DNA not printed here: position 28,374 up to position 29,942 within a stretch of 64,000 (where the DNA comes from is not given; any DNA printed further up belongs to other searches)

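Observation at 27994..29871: Group IIC intron with non-canonical ends (GCGUG...AG) and an apparently compensating gamma change in J2/3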

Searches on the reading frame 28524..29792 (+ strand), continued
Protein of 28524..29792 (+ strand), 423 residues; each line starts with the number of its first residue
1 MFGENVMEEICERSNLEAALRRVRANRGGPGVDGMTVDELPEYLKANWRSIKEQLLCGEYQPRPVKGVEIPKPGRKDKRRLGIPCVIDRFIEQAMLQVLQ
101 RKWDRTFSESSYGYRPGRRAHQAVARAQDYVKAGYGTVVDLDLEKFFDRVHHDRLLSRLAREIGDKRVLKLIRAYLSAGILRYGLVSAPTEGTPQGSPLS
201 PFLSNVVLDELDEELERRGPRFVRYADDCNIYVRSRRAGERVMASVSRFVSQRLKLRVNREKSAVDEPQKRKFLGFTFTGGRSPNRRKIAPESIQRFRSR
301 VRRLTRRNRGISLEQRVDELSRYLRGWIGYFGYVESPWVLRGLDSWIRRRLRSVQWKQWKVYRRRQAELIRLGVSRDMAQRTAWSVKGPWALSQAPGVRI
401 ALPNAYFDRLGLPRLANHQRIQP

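Call 73: find_encoding_contigs(protein=P0129, flank=1500, max_places=6)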
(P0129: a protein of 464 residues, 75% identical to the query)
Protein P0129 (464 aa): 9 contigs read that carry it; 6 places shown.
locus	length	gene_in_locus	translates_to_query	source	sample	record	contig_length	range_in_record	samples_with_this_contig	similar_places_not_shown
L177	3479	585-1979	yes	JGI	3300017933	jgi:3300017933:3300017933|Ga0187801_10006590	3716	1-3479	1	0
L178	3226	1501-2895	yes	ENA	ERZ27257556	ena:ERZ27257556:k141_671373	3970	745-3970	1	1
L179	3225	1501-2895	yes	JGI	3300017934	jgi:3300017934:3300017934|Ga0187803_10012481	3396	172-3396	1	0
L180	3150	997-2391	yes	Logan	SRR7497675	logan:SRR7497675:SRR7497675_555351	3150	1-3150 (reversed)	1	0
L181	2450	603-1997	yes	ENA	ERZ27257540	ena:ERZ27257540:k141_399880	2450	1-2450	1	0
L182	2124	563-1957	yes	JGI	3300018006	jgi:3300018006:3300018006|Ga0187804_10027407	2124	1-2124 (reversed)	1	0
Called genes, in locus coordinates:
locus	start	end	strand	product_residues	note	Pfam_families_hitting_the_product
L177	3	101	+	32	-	?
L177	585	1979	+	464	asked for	PF00078:RVT_1, PF08388:GIIM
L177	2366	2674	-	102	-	-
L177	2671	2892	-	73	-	PF09720:Unstab_antitox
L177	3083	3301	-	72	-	-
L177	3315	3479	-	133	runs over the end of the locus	?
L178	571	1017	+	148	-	PF01797:Y1_Tnp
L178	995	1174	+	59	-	-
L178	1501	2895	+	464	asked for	PF00078:RVT_1, PF08388:GIIM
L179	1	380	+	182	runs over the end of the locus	?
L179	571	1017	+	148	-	PF01797:Y1_Tnp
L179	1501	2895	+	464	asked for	PF00078:RVT_1, PF08388:GIIM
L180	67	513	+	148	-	PF01797:Y1_Tnp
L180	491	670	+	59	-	-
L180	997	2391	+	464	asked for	PF00078:RVT_1, PF08388:GIIM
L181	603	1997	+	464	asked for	PF00078:RVT_1, PF08388:GIIM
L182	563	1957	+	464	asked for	PF00078:RVT_1, PF08388:GIIM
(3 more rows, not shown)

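Call 77: list_cluster_members(proteins=[P0001, P0004, P0005])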
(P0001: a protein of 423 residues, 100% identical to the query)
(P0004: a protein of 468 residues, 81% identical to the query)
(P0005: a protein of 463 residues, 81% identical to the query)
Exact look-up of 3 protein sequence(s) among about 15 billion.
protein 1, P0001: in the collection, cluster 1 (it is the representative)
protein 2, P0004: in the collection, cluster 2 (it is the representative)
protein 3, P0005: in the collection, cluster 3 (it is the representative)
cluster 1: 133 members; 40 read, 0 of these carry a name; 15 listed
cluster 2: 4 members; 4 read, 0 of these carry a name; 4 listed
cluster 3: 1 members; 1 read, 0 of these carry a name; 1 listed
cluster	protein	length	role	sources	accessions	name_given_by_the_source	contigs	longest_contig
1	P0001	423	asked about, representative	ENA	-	-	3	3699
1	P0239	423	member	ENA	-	-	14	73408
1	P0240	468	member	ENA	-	-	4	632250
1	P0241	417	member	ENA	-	-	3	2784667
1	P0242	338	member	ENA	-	-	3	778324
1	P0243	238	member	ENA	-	-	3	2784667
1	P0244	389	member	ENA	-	-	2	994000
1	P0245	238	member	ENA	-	-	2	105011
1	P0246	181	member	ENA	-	-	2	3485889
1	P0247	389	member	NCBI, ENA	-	-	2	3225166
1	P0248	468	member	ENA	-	-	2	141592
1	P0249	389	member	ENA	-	-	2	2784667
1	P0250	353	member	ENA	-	-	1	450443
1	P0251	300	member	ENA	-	-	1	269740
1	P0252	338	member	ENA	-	-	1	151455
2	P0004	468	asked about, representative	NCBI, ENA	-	-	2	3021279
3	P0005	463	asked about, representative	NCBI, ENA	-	-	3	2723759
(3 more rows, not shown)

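Call 83: find_related_loci(query=P0001, collection=viral_contigs, flank=1200)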
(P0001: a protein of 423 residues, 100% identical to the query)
Query P0001 (423 aa) in viral_contigs; peptide patterns used: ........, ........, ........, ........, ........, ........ (x = any residue, [..] = any of these).
23 stretches matched a pattern; 23 encode a relative of the query (tblastn E <= 1e-3); 23 distinct loci.
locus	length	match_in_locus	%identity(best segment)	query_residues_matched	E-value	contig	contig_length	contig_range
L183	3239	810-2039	58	4-416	4e-158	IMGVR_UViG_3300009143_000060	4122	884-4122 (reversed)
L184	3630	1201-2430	55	6-416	9e-146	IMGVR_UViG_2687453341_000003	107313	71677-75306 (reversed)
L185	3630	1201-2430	54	6-417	3e-142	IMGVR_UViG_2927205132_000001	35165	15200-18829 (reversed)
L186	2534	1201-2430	53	5-416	6e-140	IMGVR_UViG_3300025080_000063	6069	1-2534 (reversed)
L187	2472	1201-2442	49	2-416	4e-135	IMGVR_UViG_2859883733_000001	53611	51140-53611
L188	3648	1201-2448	51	3-420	4e-130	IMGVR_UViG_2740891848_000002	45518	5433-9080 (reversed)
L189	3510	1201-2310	55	5-376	3e-127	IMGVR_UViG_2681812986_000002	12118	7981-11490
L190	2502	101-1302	56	13-415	5e-126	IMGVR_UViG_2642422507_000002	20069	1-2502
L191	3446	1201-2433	52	6-419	3e-124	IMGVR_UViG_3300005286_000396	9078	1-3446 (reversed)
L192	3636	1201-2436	50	4-417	8e-124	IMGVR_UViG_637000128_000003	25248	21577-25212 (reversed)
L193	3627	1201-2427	49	6-415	2e-122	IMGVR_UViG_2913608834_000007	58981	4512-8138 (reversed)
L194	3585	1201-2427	49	6-415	6e-123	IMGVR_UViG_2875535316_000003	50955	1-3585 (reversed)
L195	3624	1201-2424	46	4-412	2e-122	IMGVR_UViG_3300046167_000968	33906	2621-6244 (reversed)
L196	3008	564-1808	43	1-416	2e-119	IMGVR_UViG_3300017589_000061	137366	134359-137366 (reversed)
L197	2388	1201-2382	46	2-396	1e-119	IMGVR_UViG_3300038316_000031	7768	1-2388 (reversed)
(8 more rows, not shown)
